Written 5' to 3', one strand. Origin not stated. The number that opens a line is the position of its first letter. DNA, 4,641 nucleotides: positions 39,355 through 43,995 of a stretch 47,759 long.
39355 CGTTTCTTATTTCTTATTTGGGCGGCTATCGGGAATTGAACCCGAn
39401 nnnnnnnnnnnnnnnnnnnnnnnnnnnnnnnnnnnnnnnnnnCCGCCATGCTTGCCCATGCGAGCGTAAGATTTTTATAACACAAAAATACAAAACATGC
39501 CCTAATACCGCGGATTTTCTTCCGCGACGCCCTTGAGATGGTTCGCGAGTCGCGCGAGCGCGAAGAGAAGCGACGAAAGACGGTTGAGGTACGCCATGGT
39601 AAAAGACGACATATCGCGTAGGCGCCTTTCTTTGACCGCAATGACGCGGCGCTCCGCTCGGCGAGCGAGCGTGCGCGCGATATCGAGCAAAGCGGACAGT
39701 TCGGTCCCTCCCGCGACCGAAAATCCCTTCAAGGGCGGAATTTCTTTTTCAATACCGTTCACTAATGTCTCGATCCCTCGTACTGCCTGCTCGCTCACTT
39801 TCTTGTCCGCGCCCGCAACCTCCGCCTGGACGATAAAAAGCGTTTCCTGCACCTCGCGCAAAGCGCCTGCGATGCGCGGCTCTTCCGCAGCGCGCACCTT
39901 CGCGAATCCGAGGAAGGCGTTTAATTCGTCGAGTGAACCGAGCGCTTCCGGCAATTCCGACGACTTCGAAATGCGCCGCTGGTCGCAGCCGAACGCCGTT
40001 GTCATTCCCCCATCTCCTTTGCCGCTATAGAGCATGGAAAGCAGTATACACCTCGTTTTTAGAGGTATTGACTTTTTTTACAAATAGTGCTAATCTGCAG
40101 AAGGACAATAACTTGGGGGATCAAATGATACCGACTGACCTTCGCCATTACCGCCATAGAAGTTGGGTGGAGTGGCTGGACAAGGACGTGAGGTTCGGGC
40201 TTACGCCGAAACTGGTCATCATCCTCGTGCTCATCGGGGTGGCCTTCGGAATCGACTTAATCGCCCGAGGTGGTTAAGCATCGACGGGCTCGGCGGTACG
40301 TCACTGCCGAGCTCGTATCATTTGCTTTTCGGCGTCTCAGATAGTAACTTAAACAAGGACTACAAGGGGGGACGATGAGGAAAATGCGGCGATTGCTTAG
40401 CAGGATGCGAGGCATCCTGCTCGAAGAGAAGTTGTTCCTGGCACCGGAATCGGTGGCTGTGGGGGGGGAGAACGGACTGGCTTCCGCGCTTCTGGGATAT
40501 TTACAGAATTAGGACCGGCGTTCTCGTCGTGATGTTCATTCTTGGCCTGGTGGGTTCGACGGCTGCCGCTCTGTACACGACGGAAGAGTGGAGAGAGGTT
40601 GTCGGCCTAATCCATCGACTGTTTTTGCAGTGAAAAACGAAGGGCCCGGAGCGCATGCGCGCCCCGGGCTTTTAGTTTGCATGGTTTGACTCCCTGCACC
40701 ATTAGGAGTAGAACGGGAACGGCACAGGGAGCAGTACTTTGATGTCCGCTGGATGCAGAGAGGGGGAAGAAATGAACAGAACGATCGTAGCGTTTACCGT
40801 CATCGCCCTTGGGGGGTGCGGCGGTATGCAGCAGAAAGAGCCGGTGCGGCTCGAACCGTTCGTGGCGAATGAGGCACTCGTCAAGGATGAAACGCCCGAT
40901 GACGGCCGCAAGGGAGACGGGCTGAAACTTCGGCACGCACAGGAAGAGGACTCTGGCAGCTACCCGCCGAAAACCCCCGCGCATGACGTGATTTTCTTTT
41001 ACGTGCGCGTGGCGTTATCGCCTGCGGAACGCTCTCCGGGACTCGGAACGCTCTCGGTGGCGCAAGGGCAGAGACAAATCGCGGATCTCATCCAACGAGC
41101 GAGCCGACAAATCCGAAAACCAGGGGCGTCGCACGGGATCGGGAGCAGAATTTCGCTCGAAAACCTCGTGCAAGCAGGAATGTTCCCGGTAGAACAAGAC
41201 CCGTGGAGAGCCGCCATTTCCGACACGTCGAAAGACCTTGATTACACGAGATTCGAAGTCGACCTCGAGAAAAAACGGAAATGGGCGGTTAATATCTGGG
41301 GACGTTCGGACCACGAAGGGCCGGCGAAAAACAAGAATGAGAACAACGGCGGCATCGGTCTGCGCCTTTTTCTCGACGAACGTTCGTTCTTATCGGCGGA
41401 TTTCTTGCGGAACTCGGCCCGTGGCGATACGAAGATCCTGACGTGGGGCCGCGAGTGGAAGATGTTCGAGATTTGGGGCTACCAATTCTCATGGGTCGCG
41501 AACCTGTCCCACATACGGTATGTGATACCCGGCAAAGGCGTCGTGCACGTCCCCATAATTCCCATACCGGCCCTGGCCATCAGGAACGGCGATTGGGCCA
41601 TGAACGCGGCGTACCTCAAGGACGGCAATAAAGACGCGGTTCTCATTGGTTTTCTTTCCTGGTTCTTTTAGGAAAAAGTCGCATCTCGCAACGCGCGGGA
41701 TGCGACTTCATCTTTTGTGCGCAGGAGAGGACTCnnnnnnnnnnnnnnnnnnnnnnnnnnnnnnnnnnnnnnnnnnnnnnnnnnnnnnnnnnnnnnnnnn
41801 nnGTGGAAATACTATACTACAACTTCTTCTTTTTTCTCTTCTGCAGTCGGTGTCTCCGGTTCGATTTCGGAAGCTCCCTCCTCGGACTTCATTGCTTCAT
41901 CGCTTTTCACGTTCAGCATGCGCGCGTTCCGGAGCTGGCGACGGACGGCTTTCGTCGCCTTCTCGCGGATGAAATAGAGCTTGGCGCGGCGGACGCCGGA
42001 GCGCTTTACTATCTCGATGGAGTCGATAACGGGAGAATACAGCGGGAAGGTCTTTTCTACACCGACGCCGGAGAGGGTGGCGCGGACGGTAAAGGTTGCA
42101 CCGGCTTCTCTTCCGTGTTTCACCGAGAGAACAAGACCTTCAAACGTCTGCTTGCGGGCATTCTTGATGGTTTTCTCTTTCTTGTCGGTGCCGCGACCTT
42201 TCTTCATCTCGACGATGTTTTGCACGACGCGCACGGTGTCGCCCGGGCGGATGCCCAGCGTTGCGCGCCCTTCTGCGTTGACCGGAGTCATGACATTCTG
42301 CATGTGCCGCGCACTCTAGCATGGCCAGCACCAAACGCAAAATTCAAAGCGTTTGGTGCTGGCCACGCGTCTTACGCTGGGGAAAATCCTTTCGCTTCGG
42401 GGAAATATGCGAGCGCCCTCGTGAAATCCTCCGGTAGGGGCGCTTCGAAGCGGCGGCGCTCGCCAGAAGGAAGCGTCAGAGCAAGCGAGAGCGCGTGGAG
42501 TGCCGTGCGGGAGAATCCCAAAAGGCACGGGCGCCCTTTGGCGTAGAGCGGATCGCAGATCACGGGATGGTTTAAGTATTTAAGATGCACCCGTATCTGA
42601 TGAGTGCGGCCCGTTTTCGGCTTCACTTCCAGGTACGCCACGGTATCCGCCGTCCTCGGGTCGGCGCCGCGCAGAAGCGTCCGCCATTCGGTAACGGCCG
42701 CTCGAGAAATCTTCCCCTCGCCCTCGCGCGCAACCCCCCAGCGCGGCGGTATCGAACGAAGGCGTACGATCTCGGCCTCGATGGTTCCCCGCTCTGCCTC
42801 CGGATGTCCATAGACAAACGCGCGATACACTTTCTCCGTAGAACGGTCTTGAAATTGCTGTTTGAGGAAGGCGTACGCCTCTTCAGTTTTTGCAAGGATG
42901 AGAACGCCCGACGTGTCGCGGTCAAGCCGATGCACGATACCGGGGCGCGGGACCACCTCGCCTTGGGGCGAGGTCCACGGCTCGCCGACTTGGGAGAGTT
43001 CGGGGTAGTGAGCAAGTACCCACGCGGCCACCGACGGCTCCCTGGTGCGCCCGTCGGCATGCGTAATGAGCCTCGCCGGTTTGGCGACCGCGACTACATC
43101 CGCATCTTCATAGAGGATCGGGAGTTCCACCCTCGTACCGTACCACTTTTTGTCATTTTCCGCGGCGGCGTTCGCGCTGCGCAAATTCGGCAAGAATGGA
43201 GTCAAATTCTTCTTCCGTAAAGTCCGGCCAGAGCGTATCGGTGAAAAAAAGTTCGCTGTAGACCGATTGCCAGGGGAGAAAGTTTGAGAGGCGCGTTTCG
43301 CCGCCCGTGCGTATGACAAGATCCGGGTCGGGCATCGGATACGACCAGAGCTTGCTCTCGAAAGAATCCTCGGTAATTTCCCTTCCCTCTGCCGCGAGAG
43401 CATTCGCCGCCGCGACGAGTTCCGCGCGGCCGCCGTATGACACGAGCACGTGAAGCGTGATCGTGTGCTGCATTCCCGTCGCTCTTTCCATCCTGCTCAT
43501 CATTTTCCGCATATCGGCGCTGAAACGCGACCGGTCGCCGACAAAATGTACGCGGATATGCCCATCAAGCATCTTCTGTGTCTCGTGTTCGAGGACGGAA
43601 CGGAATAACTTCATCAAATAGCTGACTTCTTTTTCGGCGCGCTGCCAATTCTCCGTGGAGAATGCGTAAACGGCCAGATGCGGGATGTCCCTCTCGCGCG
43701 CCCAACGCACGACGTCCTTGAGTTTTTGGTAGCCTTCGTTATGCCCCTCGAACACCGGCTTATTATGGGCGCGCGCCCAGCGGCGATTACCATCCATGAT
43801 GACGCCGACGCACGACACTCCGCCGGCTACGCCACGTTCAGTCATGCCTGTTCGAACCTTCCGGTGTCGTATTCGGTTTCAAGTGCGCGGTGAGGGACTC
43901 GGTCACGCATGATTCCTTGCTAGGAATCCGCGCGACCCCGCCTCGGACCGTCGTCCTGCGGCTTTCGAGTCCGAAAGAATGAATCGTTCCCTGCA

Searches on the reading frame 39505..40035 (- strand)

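Call 65: search_protein_families(library=pfam, proteins=[window:39505-40035:-], max_evalue=0.001)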
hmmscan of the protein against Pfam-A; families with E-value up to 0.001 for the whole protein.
window:39505-40035:- (177 aa): 1 family
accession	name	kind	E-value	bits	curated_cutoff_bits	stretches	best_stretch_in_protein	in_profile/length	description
PF01923.23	Cob_adeno_trans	-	4.2e-41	141.3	24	1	3-163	2-170/171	Cobalamin adenosyltransferase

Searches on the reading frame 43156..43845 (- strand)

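Call 65: search_protein_families(library=pfam, proteins=[window:43156-43845:-], max_evalue=0.001)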
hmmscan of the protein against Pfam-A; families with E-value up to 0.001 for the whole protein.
window:43156-43845:- (230 aa): 1 family
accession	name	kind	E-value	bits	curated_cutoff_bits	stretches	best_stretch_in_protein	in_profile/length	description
PF01255.24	Prenyltransf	-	9.9e-79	264.4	27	1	16-229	1-219/219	Putative undecaprenyl diphosphate synthase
